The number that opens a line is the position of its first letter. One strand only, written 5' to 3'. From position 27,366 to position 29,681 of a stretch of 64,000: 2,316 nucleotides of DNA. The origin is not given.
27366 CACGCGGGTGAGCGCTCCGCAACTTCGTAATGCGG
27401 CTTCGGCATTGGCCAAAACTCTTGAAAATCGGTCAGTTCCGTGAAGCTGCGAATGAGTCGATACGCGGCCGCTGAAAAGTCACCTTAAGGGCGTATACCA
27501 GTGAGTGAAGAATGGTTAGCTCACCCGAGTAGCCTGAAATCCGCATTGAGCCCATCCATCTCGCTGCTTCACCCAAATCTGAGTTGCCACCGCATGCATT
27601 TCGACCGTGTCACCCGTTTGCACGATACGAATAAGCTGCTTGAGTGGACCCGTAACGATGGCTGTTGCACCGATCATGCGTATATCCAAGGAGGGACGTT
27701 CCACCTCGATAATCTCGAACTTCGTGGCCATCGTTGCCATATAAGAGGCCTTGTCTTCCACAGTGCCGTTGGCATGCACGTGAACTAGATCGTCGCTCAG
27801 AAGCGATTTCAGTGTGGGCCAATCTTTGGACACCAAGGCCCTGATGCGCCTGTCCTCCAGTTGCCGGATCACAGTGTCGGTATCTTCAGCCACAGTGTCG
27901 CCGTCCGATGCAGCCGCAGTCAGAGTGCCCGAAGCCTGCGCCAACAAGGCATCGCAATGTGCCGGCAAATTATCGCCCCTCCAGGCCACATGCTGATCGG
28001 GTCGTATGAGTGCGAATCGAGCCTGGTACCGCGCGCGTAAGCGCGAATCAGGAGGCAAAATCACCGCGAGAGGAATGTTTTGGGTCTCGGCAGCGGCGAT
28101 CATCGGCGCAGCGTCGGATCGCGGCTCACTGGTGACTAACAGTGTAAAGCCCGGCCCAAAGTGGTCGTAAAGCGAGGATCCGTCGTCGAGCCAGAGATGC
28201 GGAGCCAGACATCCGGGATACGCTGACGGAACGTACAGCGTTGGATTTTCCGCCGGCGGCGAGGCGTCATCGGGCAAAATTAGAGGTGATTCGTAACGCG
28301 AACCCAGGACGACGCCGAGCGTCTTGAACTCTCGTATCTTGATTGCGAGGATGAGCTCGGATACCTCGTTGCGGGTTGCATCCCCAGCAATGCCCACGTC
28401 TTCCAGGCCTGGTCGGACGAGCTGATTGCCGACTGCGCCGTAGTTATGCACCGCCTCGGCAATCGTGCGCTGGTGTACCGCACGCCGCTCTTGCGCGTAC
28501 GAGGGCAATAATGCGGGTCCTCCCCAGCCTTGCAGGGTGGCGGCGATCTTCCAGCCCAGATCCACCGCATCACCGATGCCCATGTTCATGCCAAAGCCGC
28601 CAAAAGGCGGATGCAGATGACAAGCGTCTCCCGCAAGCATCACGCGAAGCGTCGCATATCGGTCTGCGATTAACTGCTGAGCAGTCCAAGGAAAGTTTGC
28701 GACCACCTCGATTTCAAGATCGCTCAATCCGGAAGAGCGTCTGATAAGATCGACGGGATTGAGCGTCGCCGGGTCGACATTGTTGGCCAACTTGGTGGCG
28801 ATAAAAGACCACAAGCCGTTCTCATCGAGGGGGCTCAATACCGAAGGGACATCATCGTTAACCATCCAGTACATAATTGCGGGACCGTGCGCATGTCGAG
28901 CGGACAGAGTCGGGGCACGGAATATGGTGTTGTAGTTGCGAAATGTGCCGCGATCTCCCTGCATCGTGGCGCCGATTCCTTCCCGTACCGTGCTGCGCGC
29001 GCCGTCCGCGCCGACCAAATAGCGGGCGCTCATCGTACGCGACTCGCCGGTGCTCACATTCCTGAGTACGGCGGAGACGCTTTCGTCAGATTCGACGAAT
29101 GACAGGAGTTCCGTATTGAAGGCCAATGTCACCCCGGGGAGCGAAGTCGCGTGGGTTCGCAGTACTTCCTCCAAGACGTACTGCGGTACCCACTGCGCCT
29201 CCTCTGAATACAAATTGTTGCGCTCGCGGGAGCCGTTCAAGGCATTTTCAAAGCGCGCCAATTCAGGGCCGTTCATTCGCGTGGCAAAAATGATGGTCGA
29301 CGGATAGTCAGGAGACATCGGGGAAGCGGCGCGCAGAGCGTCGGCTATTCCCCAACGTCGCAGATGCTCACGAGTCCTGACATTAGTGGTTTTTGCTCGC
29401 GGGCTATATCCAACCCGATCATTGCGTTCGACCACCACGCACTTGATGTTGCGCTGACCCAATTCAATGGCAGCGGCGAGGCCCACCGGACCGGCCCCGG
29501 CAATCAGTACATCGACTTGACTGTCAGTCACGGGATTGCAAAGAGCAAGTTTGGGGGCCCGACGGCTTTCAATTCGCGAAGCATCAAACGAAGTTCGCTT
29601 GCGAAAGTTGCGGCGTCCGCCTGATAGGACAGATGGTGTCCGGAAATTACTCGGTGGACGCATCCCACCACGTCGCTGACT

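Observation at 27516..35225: TonB-receptor-led operon with three consecutive 4-nt start/stop overlaps: periplasmic amidohydrolase, two alpha/beta hydrolases, fused monooxygenase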

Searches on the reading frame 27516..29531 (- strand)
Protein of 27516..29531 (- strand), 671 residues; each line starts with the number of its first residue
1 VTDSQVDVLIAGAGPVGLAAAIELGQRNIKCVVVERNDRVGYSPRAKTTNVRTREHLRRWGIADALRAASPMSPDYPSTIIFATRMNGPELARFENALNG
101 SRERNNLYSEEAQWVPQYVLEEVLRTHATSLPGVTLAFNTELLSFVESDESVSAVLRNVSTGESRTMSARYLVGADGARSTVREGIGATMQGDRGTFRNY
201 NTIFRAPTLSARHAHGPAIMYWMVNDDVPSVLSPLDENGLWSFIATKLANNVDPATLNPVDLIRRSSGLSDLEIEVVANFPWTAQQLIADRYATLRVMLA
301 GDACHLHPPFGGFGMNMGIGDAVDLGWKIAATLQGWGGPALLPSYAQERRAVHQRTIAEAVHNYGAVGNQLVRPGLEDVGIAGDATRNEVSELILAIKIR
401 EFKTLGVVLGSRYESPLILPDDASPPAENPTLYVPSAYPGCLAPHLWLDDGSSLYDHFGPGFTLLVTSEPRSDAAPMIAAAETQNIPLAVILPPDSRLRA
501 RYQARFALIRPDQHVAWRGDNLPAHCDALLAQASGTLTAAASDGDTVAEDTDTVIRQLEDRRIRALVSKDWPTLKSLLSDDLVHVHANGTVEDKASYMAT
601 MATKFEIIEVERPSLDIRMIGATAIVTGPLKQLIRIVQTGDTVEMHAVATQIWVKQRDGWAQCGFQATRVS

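Call 6: search_protein_families(library=pfam, proteins=[window:27516-29531:-])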
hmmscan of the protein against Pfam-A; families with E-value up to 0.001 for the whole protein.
window:27516-29531:- (671 aa): 13 families
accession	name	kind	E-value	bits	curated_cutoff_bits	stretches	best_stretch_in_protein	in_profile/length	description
PF01494.25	FAD_binding_3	-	3.3e-76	257.2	22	1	6-358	2-347/349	FAD binding domain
PF14534.12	DUF4440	-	1.3e-16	61.4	25.2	1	555-660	1-105/107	Domain of unknown function (DUF4440)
PF21274.3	Rng_hyd_C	-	9e-12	45.7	27.5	1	438-526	3-92/107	Aromatic-ring hydroxylase, C-terminal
PF01266.30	DAO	-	1.6e-07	31.7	27.9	1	7-41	1-35/353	FAD dependent oxidoreductase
PF12831.13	FAD_oxidored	-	2e-05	24.5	27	1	7-175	1-143/416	FAD dependent oxidoreductase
PF13450.12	NAD_binding_8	-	2.4e-05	24.9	21.9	1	10-41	1-32/68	NAD(P)-binding Rossmann-like domain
PF00890.30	FAD_binding_2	-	2.7e-05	24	20.4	1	7-41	1-35/414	FAD binding domain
PF13738.12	Pyr_redox_3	-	5.7e-05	23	30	1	9-73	1-68/305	Pyridine nucleotide-disulphide oxidoreductase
PF13474.12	SnoaL_3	-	8.4e-05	23.3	22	1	555-660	1-109/121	SnoaL-like domain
PF01946.23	Thi4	-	0.00015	21.6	26.2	1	5-37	17-50/235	Thi4 family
PF07992.20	Pyr_redox_2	-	0.00027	20.9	26.1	0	7-182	2-113/291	Pyridine nucleotide-disulphide oxidoreductase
PF03486.20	HI0933_like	-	0.00055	19.9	50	0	7-41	2-36/244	HI0933-like protein Rossmann domain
PF00070.33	Pyr_redox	-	0.0008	20.3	22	0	8-46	2-39/82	Pyridine nucleotide-disulphide oxidoreductase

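Call 7: search_protein_families(library=ncbifam, proteins=[window:27516-29531:-])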
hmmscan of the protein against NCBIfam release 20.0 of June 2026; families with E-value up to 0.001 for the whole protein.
window:27516-29531:- (671 aa): 66 families (the best 25 are shown)
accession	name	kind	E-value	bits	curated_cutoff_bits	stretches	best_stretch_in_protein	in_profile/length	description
NF004780.0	PRK06126.1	subfamily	2.6e-177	590.5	445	1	3-539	6-549/552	hypothetical protein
NF046069.1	AkvoneHdxseRdmE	equivalog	1.3e-80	271.7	700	1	8-533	1-515/521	aklavinone 12-hydroxylase RdmE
NF045577.1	FAD_mono_MbnF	equivalog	1e-74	252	800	1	4-534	3-524/531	methanobactin biosynthesis FAD monooxygenase MbnF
NF046068.1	AkvoneHdxseDnrF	equivalog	5.7e-72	243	650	1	8-465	1-439/439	aklavinone 12-hydroxylase DnrF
NF004832.0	PRK06184.1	subfamily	1.8e-58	198.5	476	1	3-376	4-364/506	hypothetical protein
NF004829.0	PRK06183.1-3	subfamily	6.8e-56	190.1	390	1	3-523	6-499/520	bifunctional 3-(3-hydroxy-phenyl)propionate/3-hydroxycinnamic acid hydroxylase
NF004831.0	PRK06183.1-5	equivalog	1.9e-47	162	546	1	4-367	7-352/568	bifunctional 3-(3-hydroxy-phenyl)propionate/3-hydroxycinnamic acid hydroxylase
NF033145.1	rif_monoox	equivalog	8e-46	156.9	800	1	6-359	1-333/472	rifampin monooxygenase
NF006002.0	PRK08132.1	subfamily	4e-44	150.9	416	1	4-532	24-545/552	FAD-dependent oxidoreductase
NF006092.0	PRK08244.1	equivalog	1e-43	149.7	644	1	5-357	2-334/494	monooxygenase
NF005303.0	PRK06834.1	subfamily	4.6e-37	127.7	625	1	5-362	3-332/488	hypothetical protein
NF000343.1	rif_mono_Iri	exception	1e-34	120.4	950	2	287-402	263-382/479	rifampin monooxygenase Iri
NF006144.0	PRK08294.1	subfamily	2.6e-34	118.5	560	2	294-357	339-402/637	phenol 2-monooxygenase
NF004828.0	PRK06183.1-2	equivalog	1.5e-30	106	853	2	274-360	261-346/568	bifunctional 3-(3-hydroxy-phenyl)propionate/3-hydroxycinnamic acid hydroxylase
NF004827.0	PRK06183.1-1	equivalog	7.1e-29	100.6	966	1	3-358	13-351/554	bifunctional 3-(3-hydroxy-phenyl)propionate/3-hydroxycinnamic acid hydroxylase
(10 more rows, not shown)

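Call 14: search_solved_structures(query=window:27516-29531:-, max_evalue=1e-10)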
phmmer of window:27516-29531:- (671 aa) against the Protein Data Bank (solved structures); distinct sequences matched with E-value up to 1e-10: 40.
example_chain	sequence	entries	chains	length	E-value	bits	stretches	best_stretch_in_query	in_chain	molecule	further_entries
2r0c_A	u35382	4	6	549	3.5e-87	296.6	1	5-535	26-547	RebC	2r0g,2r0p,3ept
4eip_A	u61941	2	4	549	5.6e-86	292.6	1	5-535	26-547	Putative FAD-monooxygenase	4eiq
6u0p_A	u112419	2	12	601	1.3e-52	182.4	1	3-360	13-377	2,4-dichlorophenol 6-monooxygenase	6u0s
8fhj_A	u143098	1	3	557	6.1e-50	173.5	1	4-522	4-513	Monooxygenase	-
3ihg_A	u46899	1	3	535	1.5e-47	165.7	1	1-365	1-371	RdmE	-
7oud_AAA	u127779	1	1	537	4.8e-47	164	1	2-525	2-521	FAD-dependent monooxygenase GrhO5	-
7ouc_AAA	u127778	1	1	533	1.6e-46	162.3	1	8-525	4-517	Putative FAD-dependent monooxygenase GrhO5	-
7ouj_AAA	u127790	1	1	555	1.6e-45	158.9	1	6-358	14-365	RubL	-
4z2u_A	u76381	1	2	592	3.6e-43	151.2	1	4-466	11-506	2-hydroxybiphenyl-3-monooxygenase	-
4cy6_A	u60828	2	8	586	4e-43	151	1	4-466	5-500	2-HYDROXYBIPHENYL-3-MONOOXYGENASE | 2-HYDROXYBIPHENYL 3-MONOOXYGENASE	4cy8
5brt_A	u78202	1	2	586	4.1e-43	151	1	4-466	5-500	2-hydroxybiphenyl-3-monooxygenase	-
4z2r_A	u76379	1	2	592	4.7e-43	150.8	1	4-466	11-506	2-hydroxybiphenyl-3-monooxygenase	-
6em0_A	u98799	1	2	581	1.7e-42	149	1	5-466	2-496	2-hydroxybiphenyl-3-monooxygenase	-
4z2t_A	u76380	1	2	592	6.9e-42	146.9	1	4-466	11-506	2-hydroxybiphenyl-3-monooxygenase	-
9qm3_A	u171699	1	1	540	5.6e-38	134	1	3-520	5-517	FAD dependent monooxygenase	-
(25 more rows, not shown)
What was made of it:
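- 27516..29531 (-): FAD monooxygenase (PRK06126 / RebC-like, with thioredoxin-like C-domain) fused to an NTF2-like DUF4440 domain (about 27552-27869). RebC matches at 3.5e-87 (call 14).
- Closest known: RebC/StaC and aklavinone hydroxylase RdmE. Same: The same three-domain core: 3.5e-87 to RebC and 272 bits to the RdmE model (calls 7, 14).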

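Call 26: find_homologous_proteins(query=window:27516-29531:-, max_evalue=1e-30)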
Query window:27516-29531:- (671 aa): 5206 proteins with E <= 1e-30 among 8000 candidates; the best 120 are listed.
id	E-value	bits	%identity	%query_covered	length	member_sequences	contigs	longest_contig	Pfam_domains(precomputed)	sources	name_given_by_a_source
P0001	0.0e+0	1436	94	100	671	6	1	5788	PF01266.31,PF14534.13,PF21274.4,PF01494.26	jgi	jgi:2-polyprenyl-6-methoxyphenol hydroxylase-like FAD-dependent oxidoreductase/ketosteroid isomerase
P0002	0.0e+0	1360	88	100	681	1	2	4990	PF01266.31,PF14534.13,PF21274.4,PF01494.26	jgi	jgi:2-polyprenyl-6-methoxyphenol hydroxylase-like FAD-dependent oxidoreductase/ketosteroid isomerase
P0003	0.0e+0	1146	73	100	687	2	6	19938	PF01266.31,PF14534.13,PF21274.4,PF01494.26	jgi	jgi:2-polyprenyl-6-methoxyphenol hydroxylase-like FAD-dependent oxidoreductase/ketosteroid isomerase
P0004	0.0e+0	1138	74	100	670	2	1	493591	PF01266.31,PF14534.13,PF21274.4,PF01494.26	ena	-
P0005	0.0e+0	1131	74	100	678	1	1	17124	PF01266.31,PF14534.13,PF21274.4,PF01494.26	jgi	jgi:2-polyprenyl-6-methoxyphenol hydroxylase-like FAD-dependent oxidoreductase/ketosteroid isomerase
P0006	0.0e+0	1129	73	100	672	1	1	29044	PF01266.31,PF14534.13,PF13450.13,PF13474.13,PF21274.4,PF01494.26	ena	-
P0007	0.0e+0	1093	71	100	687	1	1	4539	PF14534.13,PF13450.13,PF21274.4,PF01494.26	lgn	-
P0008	0.0e+0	1090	71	100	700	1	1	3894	PF01266.31,PF14534.13,PF21274.4,PF01494.26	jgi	jgi:2-polyprenyl-6-methoxyphenol hydroxylase-like FAD-dependent oxidoreductase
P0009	5.6e-267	906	73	80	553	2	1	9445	PF01266.31,PF13450.13,PF21274.4,PF01494.26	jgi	-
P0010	9.2e-266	902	74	80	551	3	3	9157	PF01266.31,PF13450.13,PF00890.31,PF21274.4,PF13738.13,PF03486.21,PF01494.26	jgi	jgi:2-polyprenyl-6-methoxyphenol hydroxylase-like FAD-dependent oxidoreductase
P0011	3.2e-265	900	72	81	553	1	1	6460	PF01266.31,PF13450.13,PF00890.31,PF07992.21,PF21274.4,PF01494.26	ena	-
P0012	5.9e-265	899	72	81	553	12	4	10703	PF01266.31,PF13450.13,PF21274.4,PF01494.26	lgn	-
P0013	7.0e-265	899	73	81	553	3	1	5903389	PF01266.31,PF13450.13,PF00890.31,PF21274.4,PF01494.26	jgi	jgi:2-polyprenyl-6-methoxyphenol hydroxylase-like FAD-dependent oxidoreductase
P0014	2.3e-264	897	73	80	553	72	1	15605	PF01266.31,PF13450.13,PF00890.31,PF21274.4,PF01494.26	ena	-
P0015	7.8e-264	895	72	80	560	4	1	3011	PF01266.31,PF13450.13,PF00890.31,PF21274.4,PF01494.26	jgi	jgi:2-polyprenyl-6-methoxyphenol hydroxylase-like FAD-dependent oxidoreductase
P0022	5.4e-261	886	72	80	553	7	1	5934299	PF01266.31,PF13450.13,PF21274.4,PF01494.26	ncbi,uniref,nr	ncbi:FAD-dependent monooxygenase [Bosea vestrisii]|uniref:FAD-dependent monooxygenase n=1 Tax=Bosea 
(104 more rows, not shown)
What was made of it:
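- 27516..29531 (-): The fusion occurs in 8 protein clusters (call 26).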

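Call 27: find_encoding_contigs(protein=P0004, flank=10000, max_places=2)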
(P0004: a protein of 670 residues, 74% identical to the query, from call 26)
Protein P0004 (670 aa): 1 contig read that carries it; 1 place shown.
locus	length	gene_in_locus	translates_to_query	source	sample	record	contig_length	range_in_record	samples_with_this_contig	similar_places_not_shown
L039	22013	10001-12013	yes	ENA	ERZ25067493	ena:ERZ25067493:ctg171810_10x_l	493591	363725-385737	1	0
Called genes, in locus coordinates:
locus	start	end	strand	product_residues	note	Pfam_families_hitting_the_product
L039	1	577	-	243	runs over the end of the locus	PF00106:adh_short, PF08659:KR, PF13561:adh_short_C2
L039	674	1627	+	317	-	PF12852:Cupin_6, PF00165:HTH_AraC (weak), PF12833:HTH_18, PF00165:HTH_AraC (weak)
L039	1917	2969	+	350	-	PF04909:Amidohydro_2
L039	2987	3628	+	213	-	PF00881:Nitroreductase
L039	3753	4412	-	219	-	PF02525:Flavodoxin_2, PF03358:FMN_red (weak)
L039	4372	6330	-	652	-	PF08447:PAS_3 (weak), PF00512:HisKA, PF02518:HATPase_c, PF00072:Response_reg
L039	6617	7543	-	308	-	PF00126:HTH_1, PF03466:LysR_substrate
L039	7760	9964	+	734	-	PF07715:Plug, PF00593:TonB_dep_Rec_b-barrel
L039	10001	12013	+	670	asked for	PF01266:DAO (faint), PF01494:FAD_binding_3, PF21274:Rng_hyd_C, PF14534:DUF4440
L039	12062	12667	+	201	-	PF00903:Glyoxalase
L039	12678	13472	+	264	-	PF00561:Abhydrolase_1, PF12146:Hydrolase_4 (weak), PF12697:Abhydrolase_6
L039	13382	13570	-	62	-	-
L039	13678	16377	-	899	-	PF28598:PDH_E1_N, PF00456:Transketolase_N (weak), PF17831:PDH_E1_M, PF22613:Transketolase_C_1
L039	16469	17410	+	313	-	PF00126:HTH_1, PF03466:LysR_substrate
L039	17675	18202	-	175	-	PF11911:DUF3429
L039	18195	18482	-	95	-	PF17939:TetR_C_30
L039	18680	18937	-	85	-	-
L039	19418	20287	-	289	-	PF01656:CbiA, PF13500:AAA_26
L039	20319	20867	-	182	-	-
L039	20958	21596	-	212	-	PF12557:Co_AT_N (weak), PF02572:CobA_CobO_BtuR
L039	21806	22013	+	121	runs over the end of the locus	PF00590:TP_methylase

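Call 28: find_encoding_contigs(protein=P0006, flank=10000, max_places=2)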
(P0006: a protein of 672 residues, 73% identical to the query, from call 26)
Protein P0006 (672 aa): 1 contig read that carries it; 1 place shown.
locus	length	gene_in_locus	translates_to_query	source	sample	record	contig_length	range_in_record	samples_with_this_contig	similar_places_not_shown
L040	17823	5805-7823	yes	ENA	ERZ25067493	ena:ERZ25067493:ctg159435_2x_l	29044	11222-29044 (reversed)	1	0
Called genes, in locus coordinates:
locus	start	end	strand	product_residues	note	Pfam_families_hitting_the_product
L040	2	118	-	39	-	?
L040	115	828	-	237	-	-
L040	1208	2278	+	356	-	PF00355:Rieske, PF19112:VanA_C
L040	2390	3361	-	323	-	PF00126:HTH_1, PF03466:LysR_substrate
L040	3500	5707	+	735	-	PF07715:Plug, PF00593:TonB_dep_Rec_b-barrel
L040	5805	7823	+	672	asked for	PF01266:DAO (weak), PF01494:FAD_binding_3, PF13450:NAD_binding_8 (faint), PF21274:Rng_hyd_C, PF13474:SnoaL_3 (weak), PF14534:DUF4440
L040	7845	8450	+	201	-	PF00903:Glyoxalase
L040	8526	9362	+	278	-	PF00561:Abhydrolase_1, PF12146:Hydrolase_4, PF12697:Abhydrolase_6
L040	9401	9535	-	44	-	-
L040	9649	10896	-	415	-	PF13657:Couple_hipA, PF07804:HipA_C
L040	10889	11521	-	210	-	PF13744:HTH_37 (faint), PF13560:HTH_31, PF01381:HTH_3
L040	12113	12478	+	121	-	-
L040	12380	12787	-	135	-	-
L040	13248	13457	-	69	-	-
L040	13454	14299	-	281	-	PF13191:AAA_16 (weak), PF13401:AAA_22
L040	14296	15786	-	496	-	PF00665:rve (weak)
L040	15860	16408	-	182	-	-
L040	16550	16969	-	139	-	PF01370:Epimerase (faint), PF05368:NmrA, PF13460:NAD_binding_10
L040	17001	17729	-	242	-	PF00106:adh_short, PF08659:KR, PF13561:adh_short_C2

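Call 29: find_encoding_contigs(protein=P0003, flank=10000, max_places=3)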
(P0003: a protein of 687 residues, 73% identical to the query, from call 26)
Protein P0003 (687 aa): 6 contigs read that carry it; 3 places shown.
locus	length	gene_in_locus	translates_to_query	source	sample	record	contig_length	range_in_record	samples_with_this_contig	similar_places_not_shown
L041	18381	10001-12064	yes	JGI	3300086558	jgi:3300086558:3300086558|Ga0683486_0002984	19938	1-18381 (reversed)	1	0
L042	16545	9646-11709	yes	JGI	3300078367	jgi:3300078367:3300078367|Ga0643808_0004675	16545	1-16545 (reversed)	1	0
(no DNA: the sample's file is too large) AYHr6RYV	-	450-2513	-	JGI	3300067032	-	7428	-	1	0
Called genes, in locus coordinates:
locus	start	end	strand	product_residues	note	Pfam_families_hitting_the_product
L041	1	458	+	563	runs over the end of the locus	PF01494:FAD_binding_3, PF21274:Rng_hyd_C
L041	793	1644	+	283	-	PF01557:FAA_hydrolase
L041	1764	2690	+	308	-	PF00126:HTH_1, PF03466:LysR_substrate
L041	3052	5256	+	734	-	PF07715:Plug, PF00593:TonB_dep_Rec_b-barrel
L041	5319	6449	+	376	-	PF00355:Rieske, PF19112:VanA_C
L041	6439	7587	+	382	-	PF00355:Rieske, PF19112:VanA_C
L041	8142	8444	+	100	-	-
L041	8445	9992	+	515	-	PF07715:Plug (weak), PF00593:TonB_dep_Rec_b-barrel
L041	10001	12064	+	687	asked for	PF01266:DAO (faint), PF01494:FAD_binding_3, PF21274:Rng_hyd_C, PF14534:DUF4440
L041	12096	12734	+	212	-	PF00903:Glyoxalase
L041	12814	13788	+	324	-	PF05368:NmrA, PF13460:NAD_binding_10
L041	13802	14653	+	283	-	PF00248:Aldo_ket_red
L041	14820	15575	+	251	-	PF00561:Abhydrolase_1, PF12146:Hydrolase_4 (weak), PF12697:Abhydrolase_6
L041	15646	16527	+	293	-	PF12146:Hydrolase_4 (weak), PF12697:Abhydrolase_6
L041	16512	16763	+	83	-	-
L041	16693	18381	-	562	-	?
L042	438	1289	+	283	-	PF01557:FAA_hydrolase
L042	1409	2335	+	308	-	PF00126:HTH_1, PF03466:LysR_substrate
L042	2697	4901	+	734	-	PF07715:Plug, PF00593:TonB_dep_Rec_b-barrel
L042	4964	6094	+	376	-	PF00355:Rieske, PF19112:VanA_C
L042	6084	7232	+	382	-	PF00355:Rieske, PF19112:VanA_C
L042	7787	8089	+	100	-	-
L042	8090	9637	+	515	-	PF07715:Plug (weak), PF00593:TonB_dep_Rec_b-barrel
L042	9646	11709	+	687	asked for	PF01266:DAO (faint), PF01494:FAD_binding_3, PF21274:Rng_hyd_C, PF14534:DUF4440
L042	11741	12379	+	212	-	PF00903:Glyoxalase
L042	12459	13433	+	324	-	PF05368:NmrA, PF13460:NAD_binding_10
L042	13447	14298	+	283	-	PF00248:Aldo_ket_red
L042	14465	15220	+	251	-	PF00561:Abhydrolase_1, PF12146:Hydrolase_4 (weak), PF12697:Abhydrolase_6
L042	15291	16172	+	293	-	PF12146:Hydrolase_4 (weak), PF12697:Abhydrolase_6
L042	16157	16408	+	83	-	-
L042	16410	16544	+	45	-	?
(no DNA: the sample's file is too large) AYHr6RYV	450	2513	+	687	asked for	PF01266:DAO (faint), PF01494:FAD_binding_3, PF21274:Rng_hyd_C, PF14534:DUF4440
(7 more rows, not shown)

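Call 38: find_encoding_contigs(protein=P0022, flank=10000, max_places=1)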
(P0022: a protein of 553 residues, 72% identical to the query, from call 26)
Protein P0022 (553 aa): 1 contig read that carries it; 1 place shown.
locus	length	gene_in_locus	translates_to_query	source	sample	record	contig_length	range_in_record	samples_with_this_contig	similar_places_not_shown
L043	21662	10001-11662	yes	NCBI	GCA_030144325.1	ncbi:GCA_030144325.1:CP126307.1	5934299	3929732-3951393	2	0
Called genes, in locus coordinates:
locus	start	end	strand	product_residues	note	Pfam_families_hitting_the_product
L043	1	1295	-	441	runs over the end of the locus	PF04932:Wzy_C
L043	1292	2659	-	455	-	PF02706:Wzz, PF13807:GNVR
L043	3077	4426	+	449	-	PF01943:Polysacc_synt, PF13440:Polysacc_synt_3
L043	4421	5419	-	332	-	PF00535:Glycos_transf_2, PF13641:Glyco_tranf_2_3, PF13632:Glyco_trans_2_3 (faint)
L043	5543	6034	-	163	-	-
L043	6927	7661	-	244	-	PF03466:LysR_substrate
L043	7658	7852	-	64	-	PF00126:HTH_1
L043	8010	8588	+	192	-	PF00903:Glyoxalase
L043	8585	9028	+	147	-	PF13577:SnoaL_4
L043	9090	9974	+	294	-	PF01557:FAA_hydrolase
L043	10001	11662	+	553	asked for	PF01266:DAO (weak), PF01494:FAD_binding_3, PF13450:NAD_binding_8 (weak), PF21274:Rng_hyd_C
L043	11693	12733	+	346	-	PF03480:DctP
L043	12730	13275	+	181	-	PF04290:DctQ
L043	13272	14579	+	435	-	PF06808:DctM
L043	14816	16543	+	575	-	PF01989:AcnX_swivel_put, PF04412:AcnX, PF28403:AcnX_2nd, PF28406:AcnX_3rd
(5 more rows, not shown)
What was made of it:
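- The unfused FMO (71% identical) in Bosea vestrisii sits with VOC, a SnoaL-like gene, FAH and a TRAP transporter (call 38).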

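Call 39: find_encoding_contigs(protein=P0001, flank=10000, max_places=3)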
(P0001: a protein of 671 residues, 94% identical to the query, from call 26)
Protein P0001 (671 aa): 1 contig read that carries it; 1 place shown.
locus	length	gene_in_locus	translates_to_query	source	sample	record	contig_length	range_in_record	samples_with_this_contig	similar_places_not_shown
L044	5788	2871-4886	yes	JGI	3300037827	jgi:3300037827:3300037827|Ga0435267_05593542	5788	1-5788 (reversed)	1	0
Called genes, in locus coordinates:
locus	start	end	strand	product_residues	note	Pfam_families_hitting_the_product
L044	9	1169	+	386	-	PF07969:Amidohydro_3, PF01979:Amidohydro_1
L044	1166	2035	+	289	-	PF12697:Abhydrolase_6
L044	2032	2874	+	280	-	PF00561:Abhydrolase_1, PF12146:Hydrolase_4, PF12697:Abhydrolase_6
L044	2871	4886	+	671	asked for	PF01266:DAO (weak), PF01494:FAD_binding_3, PF21274:Rng_hyd_C, PF14534:DUF4440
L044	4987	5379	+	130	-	PF01047:MarR, PF12802:MarR_2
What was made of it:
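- The intact relative has a MarR gene at the operon end (call 39).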

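Call 40: find_encoding_contigs(protein=P0002, flank=10000, max_places=2)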
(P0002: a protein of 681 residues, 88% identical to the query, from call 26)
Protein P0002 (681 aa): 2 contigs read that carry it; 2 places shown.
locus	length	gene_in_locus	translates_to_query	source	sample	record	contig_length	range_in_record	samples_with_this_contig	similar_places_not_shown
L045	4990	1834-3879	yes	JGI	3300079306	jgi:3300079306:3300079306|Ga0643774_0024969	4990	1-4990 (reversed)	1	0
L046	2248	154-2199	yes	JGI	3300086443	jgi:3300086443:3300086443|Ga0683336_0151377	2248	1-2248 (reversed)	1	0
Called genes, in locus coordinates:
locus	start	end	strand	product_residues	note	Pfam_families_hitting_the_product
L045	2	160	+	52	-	?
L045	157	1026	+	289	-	PF12146:Hydrolase_4 (weak), PF12697:Abhydrolase_6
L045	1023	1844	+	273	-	PF00561:Abhydrolase_1, PF12146:Hydrolase_4, PF12697:Abhydrolase_6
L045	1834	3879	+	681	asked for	PF01266:DAO (faint), PF01494:FAD_binding_3, PF21274:Rng_hyd_C, PF14534:DUF4440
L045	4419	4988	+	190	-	?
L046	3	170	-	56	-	?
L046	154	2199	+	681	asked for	PF01266:DAO (faint), PF01494:FAD_binding_3, PF21274:Rng_hyd_C, PF14534:DUF4440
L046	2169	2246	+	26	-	?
